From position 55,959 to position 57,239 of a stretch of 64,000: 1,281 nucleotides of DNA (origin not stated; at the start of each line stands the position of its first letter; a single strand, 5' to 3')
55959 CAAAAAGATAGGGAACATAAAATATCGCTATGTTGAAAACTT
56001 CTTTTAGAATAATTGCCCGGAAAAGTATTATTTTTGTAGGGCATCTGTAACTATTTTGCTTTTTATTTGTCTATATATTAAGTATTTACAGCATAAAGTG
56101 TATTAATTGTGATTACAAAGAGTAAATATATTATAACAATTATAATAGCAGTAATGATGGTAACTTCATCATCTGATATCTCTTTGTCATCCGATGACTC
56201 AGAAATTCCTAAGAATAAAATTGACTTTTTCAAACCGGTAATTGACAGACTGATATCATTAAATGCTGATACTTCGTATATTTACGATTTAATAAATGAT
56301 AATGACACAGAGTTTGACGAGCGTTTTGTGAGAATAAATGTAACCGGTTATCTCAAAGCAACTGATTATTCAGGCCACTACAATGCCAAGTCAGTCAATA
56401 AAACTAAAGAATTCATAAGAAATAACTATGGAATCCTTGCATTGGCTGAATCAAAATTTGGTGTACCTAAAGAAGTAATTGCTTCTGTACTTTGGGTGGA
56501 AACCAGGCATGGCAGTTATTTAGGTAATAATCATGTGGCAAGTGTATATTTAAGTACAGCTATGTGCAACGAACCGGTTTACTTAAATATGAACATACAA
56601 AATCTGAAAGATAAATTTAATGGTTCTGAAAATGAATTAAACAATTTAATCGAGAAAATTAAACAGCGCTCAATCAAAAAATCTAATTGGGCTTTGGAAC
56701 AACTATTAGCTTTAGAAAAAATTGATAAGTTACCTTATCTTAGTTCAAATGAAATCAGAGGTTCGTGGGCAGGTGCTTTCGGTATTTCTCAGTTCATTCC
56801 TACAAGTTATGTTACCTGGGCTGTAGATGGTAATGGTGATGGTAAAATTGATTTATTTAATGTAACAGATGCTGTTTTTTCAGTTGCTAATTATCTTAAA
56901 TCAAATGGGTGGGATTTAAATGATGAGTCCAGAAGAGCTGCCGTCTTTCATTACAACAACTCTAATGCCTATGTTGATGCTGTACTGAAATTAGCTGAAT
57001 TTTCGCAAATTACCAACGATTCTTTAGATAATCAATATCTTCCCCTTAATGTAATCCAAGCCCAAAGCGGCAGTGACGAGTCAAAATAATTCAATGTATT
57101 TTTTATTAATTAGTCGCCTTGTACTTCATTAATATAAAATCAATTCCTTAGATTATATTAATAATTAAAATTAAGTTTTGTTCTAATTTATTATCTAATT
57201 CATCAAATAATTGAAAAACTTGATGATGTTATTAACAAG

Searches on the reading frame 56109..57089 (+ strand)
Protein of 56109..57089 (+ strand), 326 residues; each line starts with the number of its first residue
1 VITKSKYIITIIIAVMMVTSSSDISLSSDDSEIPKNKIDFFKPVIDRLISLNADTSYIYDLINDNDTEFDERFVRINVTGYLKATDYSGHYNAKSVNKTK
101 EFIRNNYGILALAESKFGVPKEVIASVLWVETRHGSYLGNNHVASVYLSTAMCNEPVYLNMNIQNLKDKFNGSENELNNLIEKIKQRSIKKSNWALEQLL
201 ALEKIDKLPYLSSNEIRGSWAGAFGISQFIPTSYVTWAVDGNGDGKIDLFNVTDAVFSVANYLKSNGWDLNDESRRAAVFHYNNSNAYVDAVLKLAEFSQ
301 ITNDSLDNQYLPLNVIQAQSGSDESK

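Call 84: search_protein_families(library=pfam, proteins=[window:56109-57089:+], max_evalue=0.00001)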
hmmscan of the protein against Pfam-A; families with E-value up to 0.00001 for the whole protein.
window:56109-57089:+ (326 aa): 1 family
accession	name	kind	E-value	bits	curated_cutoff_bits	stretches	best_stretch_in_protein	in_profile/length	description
PF13406.11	SLT_2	-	7.6e-43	147.2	24.3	1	87-272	53-205/292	Transglycosylase SLT domain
